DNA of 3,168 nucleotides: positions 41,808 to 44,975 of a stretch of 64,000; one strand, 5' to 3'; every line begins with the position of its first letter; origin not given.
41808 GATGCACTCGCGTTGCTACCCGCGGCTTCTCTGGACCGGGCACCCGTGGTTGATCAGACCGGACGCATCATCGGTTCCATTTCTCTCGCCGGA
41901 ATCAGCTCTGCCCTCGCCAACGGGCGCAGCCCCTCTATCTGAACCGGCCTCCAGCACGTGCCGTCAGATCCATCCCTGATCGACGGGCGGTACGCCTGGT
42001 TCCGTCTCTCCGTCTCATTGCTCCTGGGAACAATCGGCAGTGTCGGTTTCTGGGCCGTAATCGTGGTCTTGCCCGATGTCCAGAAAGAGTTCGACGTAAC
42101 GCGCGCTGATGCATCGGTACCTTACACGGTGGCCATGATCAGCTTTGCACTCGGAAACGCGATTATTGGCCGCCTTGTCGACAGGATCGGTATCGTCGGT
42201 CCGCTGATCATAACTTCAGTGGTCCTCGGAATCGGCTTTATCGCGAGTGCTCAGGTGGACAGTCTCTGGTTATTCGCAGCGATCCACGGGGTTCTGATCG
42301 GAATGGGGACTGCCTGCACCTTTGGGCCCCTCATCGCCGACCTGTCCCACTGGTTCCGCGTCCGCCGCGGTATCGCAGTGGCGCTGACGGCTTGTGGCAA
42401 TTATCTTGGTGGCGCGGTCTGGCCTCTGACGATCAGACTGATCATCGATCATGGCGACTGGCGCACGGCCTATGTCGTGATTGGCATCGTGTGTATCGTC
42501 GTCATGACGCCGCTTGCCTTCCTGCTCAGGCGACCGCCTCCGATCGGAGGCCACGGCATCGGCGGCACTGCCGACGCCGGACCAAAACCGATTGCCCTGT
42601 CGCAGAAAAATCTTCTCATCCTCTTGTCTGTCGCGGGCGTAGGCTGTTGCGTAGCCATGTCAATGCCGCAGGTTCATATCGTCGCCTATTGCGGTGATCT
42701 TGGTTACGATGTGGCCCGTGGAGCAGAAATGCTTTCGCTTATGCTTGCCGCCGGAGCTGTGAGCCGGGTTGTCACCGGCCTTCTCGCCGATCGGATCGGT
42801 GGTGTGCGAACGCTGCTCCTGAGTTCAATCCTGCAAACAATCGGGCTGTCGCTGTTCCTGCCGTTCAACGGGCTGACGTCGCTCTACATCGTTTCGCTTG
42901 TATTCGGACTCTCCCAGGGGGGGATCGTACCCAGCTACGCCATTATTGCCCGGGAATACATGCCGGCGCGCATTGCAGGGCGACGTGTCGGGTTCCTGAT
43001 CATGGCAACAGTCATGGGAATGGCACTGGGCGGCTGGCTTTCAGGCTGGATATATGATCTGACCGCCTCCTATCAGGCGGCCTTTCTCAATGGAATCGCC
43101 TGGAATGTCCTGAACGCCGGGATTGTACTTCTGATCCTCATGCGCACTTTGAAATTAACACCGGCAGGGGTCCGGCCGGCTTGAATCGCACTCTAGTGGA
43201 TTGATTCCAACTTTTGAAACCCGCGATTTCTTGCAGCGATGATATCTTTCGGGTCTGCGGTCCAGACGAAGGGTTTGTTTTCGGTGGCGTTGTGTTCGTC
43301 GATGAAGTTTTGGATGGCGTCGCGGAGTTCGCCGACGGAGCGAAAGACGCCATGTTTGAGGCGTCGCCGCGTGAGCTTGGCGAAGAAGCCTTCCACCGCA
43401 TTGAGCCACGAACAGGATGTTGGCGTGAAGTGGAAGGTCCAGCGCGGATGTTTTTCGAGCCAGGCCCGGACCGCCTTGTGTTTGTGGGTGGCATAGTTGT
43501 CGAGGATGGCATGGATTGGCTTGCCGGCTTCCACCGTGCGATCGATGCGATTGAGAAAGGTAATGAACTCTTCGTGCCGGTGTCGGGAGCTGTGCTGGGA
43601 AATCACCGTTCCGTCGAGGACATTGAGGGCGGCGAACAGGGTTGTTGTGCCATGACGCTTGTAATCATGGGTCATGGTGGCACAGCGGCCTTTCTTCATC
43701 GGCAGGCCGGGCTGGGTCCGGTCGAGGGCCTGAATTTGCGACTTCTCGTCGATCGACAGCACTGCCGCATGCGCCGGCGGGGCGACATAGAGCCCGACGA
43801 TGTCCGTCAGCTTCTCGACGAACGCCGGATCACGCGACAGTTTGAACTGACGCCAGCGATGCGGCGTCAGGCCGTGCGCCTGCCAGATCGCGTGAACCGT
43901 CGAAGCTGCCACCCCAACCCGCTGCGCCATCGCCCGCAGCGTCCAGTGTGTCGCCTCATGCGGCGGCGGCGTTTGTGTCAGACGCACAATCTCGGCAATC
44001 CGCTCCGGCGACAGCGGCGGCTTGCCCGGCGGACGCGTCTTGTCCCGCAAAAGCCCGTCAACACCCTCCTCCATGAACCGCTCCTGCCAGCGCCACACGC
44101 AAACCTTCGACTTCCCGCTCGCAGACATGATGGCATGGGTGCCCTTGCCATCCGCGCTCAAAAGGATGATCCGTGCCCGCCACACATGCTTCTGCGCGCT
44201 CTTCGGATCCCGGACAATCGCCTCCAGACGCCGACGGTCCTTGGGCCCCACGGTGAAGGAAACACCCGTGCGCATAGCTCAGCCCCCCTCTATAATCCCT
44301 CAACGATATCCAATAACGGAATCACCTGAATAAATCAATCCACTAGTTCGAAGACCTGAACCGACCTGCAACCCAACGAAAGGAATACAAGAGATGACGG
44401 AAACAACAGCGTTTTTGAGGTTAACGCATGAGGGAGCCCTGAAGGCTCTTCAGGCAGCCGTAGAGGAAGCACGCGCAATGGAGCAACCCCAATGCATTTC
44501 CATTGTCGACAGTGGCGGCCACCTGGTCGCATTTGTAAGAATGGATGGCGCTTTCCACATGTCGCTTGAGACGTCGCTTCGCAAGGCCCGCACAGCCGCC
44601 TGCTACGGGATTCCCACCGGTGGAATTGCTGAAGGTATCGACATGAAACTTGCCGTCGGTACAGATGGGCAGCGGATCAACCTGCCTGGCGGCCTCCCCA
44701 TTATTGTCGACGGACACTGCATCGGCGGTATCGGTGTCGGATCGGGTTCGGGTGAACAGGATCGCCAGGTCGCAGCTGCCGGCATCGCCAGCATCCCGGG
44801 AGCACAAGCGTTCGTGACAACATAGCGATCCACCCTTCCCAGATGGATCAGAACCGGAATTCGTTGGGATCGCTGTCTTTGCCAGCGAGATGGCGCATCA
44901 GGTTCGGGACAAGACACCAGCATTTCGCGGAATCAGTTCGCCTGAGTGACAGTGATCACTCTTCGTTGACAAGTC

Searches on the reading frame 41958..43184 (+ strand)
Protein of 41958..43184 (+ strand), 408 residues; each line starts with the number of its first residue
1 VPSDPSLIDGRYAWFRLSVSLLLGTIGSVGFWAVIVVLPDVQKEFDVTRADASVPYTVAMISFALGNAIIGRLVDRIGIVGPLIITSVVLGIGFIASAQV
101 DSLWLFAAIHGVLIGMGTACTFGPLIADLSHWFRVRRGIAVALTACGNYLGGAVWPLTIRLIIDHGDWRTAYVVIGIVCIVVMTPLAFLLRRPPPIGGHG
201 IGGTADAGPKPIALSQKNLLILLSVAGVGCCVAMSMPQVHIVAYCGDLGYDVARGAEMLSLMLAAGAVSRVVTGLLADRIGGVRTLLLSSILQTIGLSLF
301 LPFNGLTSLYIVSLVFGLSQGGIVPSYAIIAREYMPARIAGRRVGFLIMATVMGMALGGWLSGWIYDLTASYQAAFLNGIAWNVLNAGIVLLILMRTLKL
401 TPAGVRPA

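Call 3: search_protein_families(library=pfam, proteins=[window:41958-43184:+])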
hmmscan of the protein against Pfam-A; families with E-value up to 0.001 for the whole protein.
window:41958-43184:+ (408 aa): 1 family
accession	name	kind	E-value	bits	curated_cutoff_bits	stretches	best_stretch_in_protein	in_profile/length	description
PF07690.21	MFS_1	-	1.3e-41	143.1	33.4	2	22-281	3-266/347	Major Facilitator Superfamily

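Call 4: search_protein_families(library=ncbifam, proteins=[window:41958-43184:+])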
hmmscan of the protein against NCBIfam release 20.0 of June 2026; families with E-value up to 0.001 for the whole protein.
window:41958-43184:+ (408 aa): 25 families
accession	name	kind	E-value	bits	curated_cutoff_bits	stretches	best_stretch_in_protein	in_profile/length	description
NF049980.1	SfMCT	equivalog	8.1e-37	126.8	320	1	26-377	15-373/378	L-lactate MFS transporter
TIGR00890.1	2A0111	subfamily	7.1e-28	97.6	374.85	1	27-369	15-358/377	oxalate/formate antiport family MFS transporter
TIGR00893.1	2A0114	subfamily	4.3e-20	72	395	2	40-193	19-172/399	D-galactonate transporter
TIGR04259.1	oxa_formateAnti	equivalog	3.2e-18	65.8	335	1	14-195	2-182/405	oxalate/formate MFS antiporter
TIGR00895.1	2A0115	subfamily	4.3e-17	62.1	418.55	2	11-190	13-192/398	aromatic acid/H+ symport family MFS transporter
TIGR00881.1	2A0104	subfamily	3.2e-16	59.4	407.75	1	35-193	15-173/379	phosphoglycerate transporter protein PgtP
TIGR00892.1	2A0113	subfamily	4.8e-14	51.9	586.1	1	8-180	12-184/455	monocarboxylate transporter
NF003024.0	PRK03893.1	subfamily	2.6e-12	46.3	604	1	30-192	36-193/497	sialate:H+ symport family MFS transporter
NF038246.1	bile_salt_MFS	equivalog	2.2e-11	43.3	400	2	40-193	31-189/408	conjugated bile salt MFS transporter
NF008586.0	PRK11551.1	equivalog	2.7e-11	43.1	410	1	21-191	21-191/406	3-(3-hydroxy-phenyl)propionate transporter MhpT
NF053517.1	HbztTptrPcaK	equivalog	3.7e-10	39.3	770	2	243-393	44-193/437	4-hydroxybenzoate transporter PcaK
TIGR00886.1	2A0108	subfamily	1.2e-09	37.8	311.7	2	32-190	17-188/368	NarK family nitrate/nitrite MFS transporter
TIGR00891.1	2A0112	subfamily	2e-09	37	552.9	1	19-182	16-180/405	sialate:H+ symport family MFS transporter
TIGR00711.1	efflux_EmrB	subfamily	1.2e-08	34.2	230.2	1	221-394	5-177/485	DHA2 family efflux MFS transporter permease subunit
TIGR00880.1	2_A_01_02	superfamily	2.3e-08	34.3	131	2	260-395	1-138/141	multidrug resistance protein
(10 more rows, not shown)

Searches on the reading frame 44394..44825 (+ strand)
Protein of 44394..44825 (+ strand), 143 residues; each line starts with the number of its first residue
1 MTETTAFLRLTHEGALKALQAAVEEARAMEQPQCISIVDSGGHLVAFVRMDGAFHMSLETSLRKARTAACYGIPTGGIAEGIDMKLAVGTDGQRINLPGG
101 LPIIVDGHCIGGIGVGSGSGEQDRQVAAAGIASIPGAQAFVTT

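Call 3: search_protein_families(library=pfam, proteins=[window:44394-44825:+])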
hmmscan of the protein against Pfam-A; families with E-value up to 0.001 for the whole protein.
window:44394-44825:+ (143 aa): 1 family
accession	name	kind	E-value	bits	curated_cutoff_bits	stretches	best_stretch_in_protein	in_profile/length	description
PF03928.20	HbpS-like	-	1.5e-34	119.2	25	1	10-132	1-128/128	Haem degrading protein HbpS-like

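Call 4: search_protein_families(library=ncbifam, proteins=[window:44394-44825:+])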
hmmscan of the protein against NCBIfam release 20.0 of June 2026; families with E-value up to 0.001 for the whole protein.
window:44394-44825:+ (143 aa): 1 family
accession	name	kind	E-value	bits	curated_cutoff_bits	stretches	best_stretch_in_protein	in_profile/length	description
NF007275.0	PRK09732.1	equivalog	4e-17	62.3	246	1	18-132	15-130/134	hypothetical protein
